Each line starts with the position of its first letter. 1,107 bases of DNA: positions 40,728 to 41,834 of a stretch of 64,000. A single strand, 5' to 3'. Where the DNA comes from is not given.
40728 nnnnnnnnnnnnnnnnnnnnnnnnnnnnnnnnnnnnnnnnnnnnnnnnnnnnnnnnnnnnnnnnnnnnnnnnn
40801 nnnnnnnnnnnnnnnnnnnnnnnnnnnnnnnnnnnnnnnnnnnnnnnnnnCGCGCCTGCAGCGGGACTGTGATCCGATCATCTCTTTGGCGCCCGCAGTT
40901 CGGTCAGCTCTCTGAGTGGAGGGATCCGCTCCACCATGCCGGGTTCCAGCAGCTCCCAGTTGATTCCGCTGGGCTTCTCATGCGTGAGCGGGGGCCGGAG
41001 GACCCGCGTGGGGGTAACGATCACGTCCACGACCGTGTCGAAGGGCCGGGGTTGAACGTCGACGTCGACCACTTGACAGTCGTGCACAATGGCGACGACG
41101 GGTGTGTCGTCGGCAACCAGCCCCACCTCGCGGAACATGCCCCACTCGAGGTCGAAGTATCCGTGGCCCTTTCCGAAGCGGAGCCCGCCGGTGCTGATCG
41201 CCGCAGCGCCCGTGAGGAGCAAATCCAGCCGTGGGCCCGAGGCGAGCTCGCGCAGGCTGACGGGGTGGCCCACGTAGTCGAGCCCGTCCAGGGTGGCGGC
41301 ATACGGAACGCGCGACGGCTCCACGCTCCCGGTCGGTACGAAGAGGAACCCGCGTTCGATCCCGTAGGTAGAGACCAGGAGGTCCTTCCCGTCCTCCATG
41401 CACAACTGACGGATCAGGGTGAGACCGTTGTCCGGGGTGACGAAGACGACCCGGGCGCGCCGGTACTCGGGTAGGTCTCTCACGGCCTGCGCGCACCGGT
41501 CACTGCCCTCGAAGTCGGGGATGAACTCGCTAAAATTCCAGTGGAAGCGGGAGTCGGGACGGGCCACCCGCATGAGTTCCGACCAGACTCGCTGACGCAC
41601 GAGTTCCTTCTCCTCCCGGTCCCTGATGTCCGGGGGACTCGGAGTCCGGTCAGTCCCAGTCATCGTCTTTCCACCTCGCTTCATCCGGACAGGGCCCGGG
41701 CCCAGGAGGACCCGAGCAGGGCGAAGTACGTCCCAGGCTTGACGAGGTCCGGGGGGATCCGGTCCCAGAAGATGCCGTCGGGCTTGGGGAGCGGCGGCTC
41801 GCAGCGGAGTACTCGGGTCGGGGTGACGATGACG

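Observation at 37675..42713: GntR regulator with 5-FCL-like effector domain, a 5-FCL-like paralog and an ECF transporter (S component plus fused T-A-A): candidate undescribed regulon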

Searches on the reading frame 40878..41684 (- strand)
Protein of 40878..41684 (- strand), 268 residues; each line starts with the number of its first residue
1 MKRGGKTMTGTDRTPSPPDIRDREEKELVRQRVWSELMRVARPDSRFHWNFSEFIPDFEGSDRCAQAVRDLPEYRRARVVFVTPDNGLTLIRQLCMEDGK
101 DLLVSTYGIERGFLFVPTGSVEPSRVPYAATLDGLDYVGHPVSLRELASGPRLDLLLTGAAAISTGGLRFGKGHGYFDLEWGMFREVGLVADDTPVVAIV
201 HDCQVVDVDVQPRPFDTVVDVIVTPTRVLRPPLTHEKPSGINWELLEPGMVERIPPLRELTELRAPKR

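Call 3: search_protein_families(library=pfam, proteins=[window:40878-41684:-], max_evalue=0.01)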
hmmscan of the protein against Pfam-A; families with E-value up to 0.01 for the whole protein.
window:40878-41684:- (268 aa): 1 family
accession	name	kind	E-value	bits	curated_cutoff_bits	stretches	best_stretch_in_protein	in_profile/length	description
PF01812.26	5-FTHF_cyc-lig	-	4.2e-16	59.8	27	1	62-225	25-186/186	5-formyltetrahydrofolate cyclo-ligase family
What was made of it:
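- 40878..41684 (-): Stand-alone 5-FCL-like enzyme of the MTHFSD/COG0212 paralog clade. It keeps Arg30, the invariant PDN motif (84-86), Arg169, G-K-G-H-G and Asp178. PF01812 4e-16 (call 3).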

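Call 4: search_protein_families(library=ncbifam, proteins=[window:40878-41684:-], max_evalue=0.01)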
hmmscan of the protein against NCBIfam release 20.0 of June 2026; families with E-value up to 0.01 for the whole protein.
window:40878-41684:- (268 aa): 2 families
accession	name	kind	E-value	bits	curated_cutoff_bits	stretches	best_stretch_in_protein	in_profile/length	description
TIGR02727.1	MTHFS_bact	equivalog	3.6e-06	27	84.9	1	144-225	107-182/182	5-formyltetrahydrofolate cyclo-ligase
NF007661.0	PRK10333.1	equivalog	9e-05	22.3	343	1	144-228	117-195/198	5-formyltetrahydrofolate cyclo-ligase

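Call 18: search_solved_structures(query=window:40878-41684:-, max_evalue=1, show_alignments=2)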
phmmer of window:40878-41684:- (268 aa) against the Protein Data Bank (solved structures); distinct sequences matched with E-value up to 1: 1.
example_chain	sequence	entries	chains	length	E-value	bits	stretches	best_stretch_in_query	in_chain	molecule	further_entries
1ydm_A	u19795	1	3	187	0.15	14.6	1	61-228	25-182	Hypothetical protein yqgN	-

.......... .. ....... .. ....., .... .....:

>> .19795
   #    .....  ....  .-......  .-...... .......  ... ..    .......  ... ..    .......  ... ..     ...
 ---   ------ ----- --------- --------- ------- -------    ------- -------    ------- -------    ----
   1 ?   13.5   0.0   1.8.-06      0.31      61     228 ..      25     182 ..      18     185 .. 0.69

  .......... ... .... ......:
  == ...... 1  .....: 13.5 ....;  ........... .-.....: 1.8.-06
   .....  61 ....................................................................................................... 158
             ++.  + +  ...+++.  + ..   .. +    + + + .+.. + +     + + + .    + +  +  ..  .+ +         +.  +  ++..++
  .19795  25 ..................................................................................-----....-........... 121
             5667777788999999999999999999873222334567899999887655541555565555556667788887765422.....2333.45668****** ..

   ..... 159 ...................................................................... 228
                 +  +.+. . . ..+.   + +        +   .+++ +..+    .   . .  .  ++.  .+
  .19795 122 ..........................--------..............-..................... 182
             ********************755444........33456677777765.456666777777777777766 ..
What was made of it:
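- On MTHFSD / COG0212 5-FCL paralog clade: By contrast, E is 0.15 to YqgN (call 18).
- The NCBIfam MTHFS_bact equivalog scores 27 bits against a cut-off of 84.9 (call 4). phmmer against solved 5-FCLs gives E 0.15 (call 18).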

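Call 44: search_solved_structures(query=A2, max_evalue=1, show_alignments=3)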
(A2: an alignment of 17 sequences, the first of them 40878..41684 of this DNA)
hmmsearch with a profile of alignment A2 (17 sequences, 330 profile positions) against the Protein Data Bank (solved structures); distinct sequences matched with E-value up to 1: 49.
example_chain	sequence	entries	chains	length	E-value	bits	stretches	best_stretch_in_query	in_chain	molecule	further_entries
4u0y_A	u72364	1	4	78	1.5e-13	53.6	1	12-80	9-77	HTH-type transcriptional repressor YvoA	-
4u0v_A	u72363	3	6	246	6.6e-13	51.5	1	12-82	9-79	HTH-type transcriptional repressor YvoA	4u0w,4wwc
2wv0_A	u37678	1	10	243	8e-13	51.2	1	13-82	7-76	HTH-TYPE TRANSCRIPTIONAL REPRESSOR YVOA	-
5kvr_A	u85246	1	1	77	1.3e-12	50.5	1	15-81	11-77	Pyruvate dehydrogenase complex repressor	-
4egy_A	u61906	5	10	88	8.2e-12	47.9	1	15-80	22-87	Arabinose metabolism transcriptional repressor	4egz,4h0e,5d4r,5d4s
2ra5_A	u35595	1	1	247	2.3e-09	39.8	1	12-87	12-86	Putative transcriptional regulator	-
8pqm_A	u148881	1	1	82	7.1e-08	35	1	8-82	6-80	FadR family transcriptional regulator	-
3bwg_A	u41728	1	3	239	1.4e-07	34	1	17-84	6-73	Uncharacterized HTH-type transcriptional regulator yydK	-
9i0v_A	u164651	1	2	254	2.2e-07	33.3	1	15-82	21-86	HTH-type transcriptional repressor DasR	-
4zs8_A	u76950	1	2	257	2.3e-07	33.3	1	15-82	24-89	HTH-type transcriptional repressor DasR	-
6az6_A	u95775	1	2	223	3.6e-07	32.7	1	15-86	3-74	GntR family transcriptional regulator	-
4ham_A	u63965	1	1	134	7.1e-07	31.7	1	11-84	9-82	Lmo2241 protein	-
3neu_A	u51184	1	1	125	7.1e-07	31.7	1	13-95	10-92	Lin1836 protein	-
6on4_A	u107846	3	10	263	9.1e-07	31.3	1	13-77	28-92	HTH-type transcriptional repressor NanR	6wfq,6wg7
9wfi_A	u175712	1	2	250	1.1e-06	31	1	12-82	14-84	Uncharacterized HTH-type transcriptional regulator Rv0494,Fatty acid metabolism regulator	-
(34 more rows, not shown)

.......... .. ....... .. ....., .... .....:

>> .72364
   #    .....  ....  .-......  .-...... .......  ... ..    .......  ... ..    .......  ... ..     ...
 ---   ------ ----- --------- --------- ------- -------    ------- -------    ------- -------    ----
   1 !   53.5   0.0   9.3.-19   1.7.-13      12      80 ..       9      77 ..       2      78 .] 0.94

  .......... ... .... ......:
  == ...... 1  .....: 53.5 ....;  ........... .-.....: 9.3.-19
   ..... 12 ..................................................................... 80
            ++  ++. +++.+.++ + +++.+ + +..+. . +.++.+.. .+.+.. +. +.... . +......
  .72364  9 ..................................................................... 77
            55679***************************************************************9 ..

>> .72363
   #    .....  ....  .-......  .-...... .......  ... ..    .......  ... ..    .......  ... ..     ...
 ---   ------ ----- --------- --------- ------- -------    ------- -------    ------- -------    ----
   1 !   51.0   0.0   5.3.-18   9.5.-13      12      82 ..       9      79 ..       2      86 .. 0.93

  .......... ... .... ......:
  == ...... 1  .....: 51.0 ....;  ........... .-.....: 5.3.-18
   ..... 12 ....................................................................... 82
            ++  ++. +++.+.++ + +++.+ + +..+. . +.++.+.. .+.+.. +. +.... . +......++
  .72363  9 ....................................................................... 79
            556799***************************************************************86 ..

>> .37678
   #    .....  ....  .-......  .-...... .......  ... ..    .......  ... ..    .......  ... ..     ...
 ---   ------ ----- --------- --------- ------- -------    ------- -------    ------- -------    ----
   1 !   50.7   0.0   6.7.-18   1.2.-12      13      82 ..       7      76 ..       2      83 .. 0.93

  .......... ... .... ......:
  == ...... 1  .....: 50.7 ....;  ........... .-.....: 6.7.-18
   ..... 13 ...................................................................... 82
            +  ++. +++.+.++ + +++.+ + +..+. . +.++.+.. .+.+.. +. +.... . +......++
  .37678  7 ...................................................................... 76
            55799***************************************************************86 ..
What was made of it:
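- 41681..42691 (-): Regulator: a GntR winged helix-turn-helix (residues about 26-89) fused to a 5-FCL-fold, MTHFSD/COG0212-type domain (about 95-320). The catalytic Arg is replaced by His235. The wHTH is closest to NagR/YvoA and DasR (call 44).
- Closest known: HutC subfamily of GntR. Same: These are the best matches to the wHTH (E 1e-13; call 44).
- The DNA-binding domain is closest to NagR/YvoA and DasR (call 44).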

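Call 69: find_related_loci(query=A4, collection=metagenome_contigs, flank=8000)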
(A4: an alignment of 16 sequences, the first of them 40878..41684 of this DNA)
Query A4 (268 aa) in metagenome_contigs; peptide patterns used: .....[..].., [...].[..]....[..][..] (x = any residue, [..] = any of these).
600 stretches matched a pattern (row limit reached: there are more); 523 encode a relative of the query (tblastn E <= 1e-3); the best 80 are kept; 80 distinct loci.
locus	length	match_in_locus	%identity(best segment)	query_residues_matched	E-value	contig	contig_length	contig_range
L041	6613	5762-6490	51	26-268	4e-88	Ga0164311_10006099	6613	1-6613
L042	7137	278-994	51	26-264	1e-87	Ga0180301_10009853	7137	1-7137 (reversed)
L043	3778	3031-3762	54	26-268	6e-88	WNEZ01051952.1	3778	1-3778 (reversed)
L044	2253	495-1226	55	26-268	1e-90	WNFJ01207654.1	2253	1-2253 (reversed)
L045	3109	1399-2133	53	21-264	4e-88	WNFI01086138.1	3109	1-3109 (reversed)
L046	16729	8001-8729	52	24-267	4e-87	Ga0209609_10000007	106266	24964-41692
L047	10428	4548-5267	56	26-264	7e-87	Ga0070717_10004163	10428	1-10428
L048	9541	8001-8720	56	26-264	6e-87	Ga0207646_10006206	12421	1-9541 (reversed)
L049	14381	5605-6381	52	8-268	8e-87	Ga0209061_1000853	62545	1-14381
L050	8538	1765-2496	55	26-268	1e-86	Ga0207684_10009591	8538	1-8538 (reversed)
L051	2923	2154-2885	54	26-268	9e-88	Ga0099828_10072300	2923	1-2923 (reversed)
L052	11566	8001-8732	52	26-268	3e-85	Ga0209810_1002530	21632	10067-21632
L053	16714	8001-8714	50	26-263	2e-85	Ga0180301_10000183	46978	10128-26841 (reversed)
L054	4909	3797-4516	51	26-265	2e-85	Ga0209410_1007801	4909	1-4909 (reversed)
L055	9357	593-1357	52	14-264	2e-85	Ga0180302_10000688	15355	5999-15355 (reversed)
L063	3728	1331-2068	48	22-267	2e-84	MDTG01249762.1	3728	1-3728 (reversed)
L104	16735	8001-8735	49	21-265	5e-78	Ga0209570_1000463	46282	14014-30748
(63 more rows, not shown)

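Call 72: search_protein_representatives(protein=window:40878-41684:-)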
Query: 268 residues. Proteins with E-value up to 0.001 (for the whole library): 1537; up to 1e-10: 798; up to 1e-30: 101. The best 150 are listed.
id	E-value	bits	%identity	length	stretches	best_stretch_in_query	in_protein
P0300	3.5e-134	462.8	46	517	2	25-266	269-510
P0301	2.0e-126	437.4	32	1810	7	68-262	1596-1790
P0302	1.7e-82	293.3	44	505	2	25-189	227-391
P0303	3.1e-80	285.8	49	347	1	18-261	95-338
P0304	7.6e-80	284.6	49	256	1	22-266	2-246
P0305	5.5e-78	278.5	51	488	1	25-261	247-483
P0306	9.5e-73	261.3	48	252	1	26-264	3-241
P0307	1.0e-72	261.2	46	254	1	25-264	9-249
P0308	2.0e-69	250.4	45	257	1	26-264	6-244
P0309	1.8e-68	247.3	45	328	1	26-264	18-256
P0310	1.0e-64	234.9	43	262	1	17-264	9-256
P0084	1.2e-62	228.1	49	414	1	29-263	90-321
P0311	1.7e-62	227.7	45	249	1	26-261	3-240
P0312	1.9e-62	227.5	46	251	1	24-262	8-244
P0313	2.8e-61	223.6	46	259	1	29-261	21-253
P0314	1.8e-60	221.0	47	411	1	23-263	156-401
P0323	1.4e-53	198.4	40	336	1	27-264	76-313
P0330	2.6e-49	184.4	39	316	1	30-261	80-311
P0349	6.7e-38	147.0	35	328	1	29-258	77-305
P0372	5.3e-34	134.2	31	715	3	62-234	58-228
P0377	4.2e-33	131.2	40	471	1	28-261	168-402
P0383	1.4e-32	129.5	37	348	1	25-260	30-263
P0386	3.5e-32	128.2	37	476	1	28-263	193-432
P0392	2.9e-31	125.2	38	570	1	28-261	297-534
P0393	3.1e-31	125.1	37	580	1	17-260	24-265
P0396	8.2e-31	123.7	33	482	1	15-264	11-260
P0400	1.6e-30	122.8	35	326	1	22-261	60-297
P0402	2.1e-30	122.4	35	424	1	29-264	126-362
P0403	2.2e-30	122.3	38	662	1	26-266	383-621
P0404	2.3e-30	122.2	33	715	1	22-262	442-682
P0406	3.8e-30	121.5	36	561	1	19-263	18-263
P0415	1.0e-29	120.1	35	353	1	26-260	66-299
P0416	1.3e-29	119.8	40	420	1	14-260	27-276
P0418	1.8e-29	119.4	36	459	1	29-262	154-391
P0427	4.0e-29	118.2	37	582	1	26-261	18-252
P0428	4.0e-29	118.2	36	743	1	54-264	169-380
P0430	5.0e-29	117.9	34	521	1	26-263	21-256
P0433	7.5e-29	117.3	35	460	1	23-262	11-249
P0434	7.9e-29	117.2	34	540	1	17-261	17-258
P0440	1.9e-28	116.0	34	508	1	21-263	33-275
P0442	2.4e-28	115.7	34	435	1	26-262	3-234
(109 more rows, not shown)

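Call 73: search_protein_families(library=pfam, proteins=[P0393, P0406, P0427, P0434, P0430, P0440, P0396, P0433, P0442, P0416], max_evalue=0.0001)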
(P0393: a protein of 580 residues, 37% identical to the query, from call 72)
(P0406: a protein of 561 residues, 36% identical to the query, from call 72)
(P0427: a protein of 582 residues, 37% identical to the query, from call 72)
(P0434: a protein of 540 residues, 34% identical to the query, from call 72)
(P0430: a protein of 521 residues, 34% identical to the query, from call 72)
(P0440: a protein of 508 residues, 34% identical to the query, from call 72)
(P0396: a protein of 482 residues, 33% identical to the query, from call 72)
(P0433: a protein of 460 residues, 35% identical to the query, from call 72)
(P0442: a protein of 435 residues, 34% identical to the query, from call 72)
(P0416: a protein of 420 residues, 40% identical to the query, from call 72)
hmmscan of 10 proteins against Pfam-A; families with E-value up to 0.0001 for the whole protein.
P0393 (580 aa): 1 family
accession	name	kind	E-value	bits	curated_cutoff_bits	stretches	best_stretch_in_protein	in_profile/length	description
PF01812.26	5-FTHF_cyc-lig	-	2.3e-25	90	27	1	35-230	3-186/186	5-formyltetrahydrofolate cyclo-ligase family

P0406 (561 aa): 1 family
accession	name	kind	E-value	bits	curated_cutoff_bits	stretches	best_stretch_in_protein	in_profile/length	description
PF01812.26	5-FTHF_cyc-lig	-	3.1e-26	92.9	27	1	31-225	10-186/186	5-formyltetrahydrofolate cyclo-ligase family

P0427 (582 aa): 1 family
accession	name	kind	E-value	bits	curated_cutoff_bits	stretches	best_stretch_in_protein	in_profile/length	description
PF01812.26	5-FTHF_cyc-lig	-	2.1e-30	106.5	27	1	18-216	1-186/186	5-formyltetrahydrofolate cyclo-ligase family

P0434 (540 aa): 1 family
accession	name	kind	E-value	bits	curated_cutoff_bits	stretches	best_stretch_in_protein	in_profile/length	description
PF01812.26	5-FTHF_cyc-lig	-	7.3e-30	104.7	27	1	29-223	4-186/186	5-formyltetrahydrofolate cyclo-ligase family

P0430 (521 aa): 2 families
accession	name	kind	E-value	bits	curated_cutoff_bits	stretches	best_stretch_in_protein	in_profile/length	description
PF01812.26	5-FTHF_cyc-lig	-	1.4e-29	103.8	27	1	21-218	1-186/186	5-formyltetrahydrofolate cyclo-ligase family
PF00076.28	RRM_1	-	2.4e-05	24.5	20.7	1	415-480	1-70/70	RNA recognition motif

P0440 (508 aa): 1 family
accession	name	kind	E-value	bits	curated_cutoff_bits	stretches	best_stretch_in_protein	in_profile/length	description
PF01812.26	5-FTHF_cyc-lig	-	3.9e-27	95.8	27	1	38-237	1-186/186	5-formyltetrahydrofolate cyclo-ligase family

P0396 (482 aa): 1 family
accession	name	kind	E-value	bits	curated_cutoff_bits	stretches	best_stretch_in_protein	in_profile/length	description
PF01812.26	5-FTHF_cyc-lig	-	1.1e-29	104.1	27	1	23-221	2-186/186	5-formyltetrahydrofolate cyclo-ligase family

P0433 (460 aa): 1 family
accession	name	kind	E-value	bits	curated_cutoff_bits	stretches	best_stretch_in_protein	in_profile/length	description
PF01812.26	5-FTHF_cyc-lig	-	3.6e-32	112.2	27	1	14-212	1-186/186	5-formyltetrahydrofolate cyclo-ligase family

P0442 (435 aa): 1 family
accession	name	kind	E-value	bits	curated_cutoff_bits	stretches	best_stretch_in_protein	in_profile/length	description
PF01812.26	5-FTHF_cyc-lig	-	7.1e-26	91.7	27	1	10-197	11-186/186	5-formyltetrahydrofolate cyclo-ligase family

P0416 (420 aa): 1 family
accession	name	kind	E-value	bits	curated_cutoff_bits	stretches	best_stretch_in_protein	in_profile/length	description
PF01812.26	5-FTHF_cyc-lig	-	1.3e-23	84.4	27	1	39-240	4-186/186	5-formyltetrahydrofolate cyclo-ligase family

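Call 74: search_protein_families(library=pfam, proteins=[P0403, P0404, P0392, P0386, P0377, P0418, P0402, P0314, P0428, P0372], max_evalue=0.0001)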
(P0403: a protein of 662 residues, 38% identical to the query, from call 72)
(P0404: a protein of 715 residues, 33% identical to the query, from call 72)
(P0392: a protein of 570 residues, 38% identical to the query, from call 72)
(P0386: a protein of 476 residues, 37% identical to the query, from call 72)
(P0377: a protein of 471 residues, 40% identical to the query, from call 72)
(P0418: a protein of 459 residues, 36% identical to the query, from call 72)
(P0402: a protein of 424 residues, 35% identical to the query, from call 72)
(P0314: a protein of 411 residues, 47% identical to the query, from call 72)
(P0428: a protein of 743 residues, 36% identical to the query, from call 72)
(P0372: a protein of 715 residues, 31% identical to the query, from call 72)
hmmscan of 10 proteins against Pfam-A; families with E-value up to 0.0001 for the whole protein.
P0403 (662 aa): 1 family
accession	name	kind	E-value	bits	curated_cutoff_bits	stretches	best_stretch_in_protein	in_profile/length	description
PF01812.26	5-FTHF_cyc-lig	-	3.9e-30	105.6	27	1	383-580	1-186/186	5-formyltetrahydrofolate cyclo-ligase family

P0404 (715 aa): 3 families
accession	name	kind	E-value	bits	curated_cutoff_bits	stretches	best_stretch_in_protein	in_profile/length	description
PF01812.26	5-FTHF_cyc-lig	-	5.2e-24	85.6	27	1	449-645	4-186/186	5-formyltetrahydrofolate cyclo-ligase family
PF01593.30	Amino_oxidase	-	3.5e-14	53.4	19.8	1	11-71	1-60/443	Flavin containing amine oxidoreductase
PF13450.12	NAD_binding_8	-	8.3e-13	48.9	21.9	1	6-69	1-65/68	NAD(P)-binding Rossmann-like domain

P0392 (570 aa): 2 families
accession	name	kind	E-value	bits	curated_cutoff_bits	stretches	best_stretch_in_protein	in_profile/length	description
PF00925.25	GTP_cyclohydro2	-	4.5e-34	117.9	23.3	1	55-189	26-153/165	GTP cyclohydrolase II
PF01812.26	5-FTHF_cyc-lig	-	8.3e-29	101.3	27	1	295-496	1-186/186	5-formyltetrahydrofolate cyclo-ligase family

P0386 (476 aa): 1 family
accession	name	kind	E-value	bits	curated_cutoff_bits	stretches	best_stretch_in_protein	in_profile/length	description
PF01812.26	5-FTHF_cyc-lig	-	1.3e-28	100.6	27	1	191-392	1-186/186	5-formyltetrahydrofolate cyclo-ligase family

P0377 (471 aa): 1 family
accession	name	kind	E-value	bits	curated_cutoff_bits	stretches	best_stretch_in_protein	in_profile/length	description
PF01812.26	5-FTHF_cyc-lig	-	1.1e-29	104.1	27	1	166-366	1-186/186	5-formyltetrahydrofolate cyclo-ligase family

P0418 (459 aa): 1 family
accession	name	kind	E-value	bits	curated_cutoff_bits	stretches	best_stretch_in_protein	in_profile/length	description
PF01812.26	5-FTHF_cyc-lig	-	7.3e-25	88.4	27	1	151-352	1-186/186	5-formyltetrahydrofolate cyclo-ligase family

P0402 (424 aa): 1 family
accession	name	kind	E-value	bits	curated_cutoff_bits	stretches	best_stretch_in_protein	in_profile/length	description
PF01812.26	5-FTHF_cyc-lig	-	4.3e-25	89.1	27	1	123-324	1-186/186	5-formyltetrahydrofolate cyclo-ligase family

P0314 (411 aa): 1 family
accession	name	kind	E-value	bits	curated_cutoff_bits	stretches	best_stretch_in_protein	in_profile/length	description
PF01812.26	5-FTHF_cyc-lig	-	2.3e-11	44.4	27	1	159-359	1-186/186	5-formyltetrahydrofolate cyclo-ligase family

P0428 (743 aa): 1 family
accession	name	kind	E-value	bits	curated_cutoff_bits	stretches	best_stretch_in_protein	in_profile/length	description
PF01812.26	5-FTHF_cyc-lig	-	2.8e-25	89.7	27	1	148-341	9-186/186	5-formyltetrahydrofolate cyclo-ligase family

P0372 (715 aa): 1 family
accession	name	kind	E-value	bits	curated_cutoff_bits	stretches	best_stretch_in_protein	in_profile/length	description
PF01812.26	5-FTHF_cyc-lig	-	8.4e-08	32.8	27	0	75-217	46-185/186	5-formyltetrahydrofolate cyclo-ligase family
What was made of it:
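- Tried and rejected: The exceptions are one RRM (animal MTHFSD), one amine-oxidase N-terminus and one GTP cyclohydrolase II (calls 73, 74).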
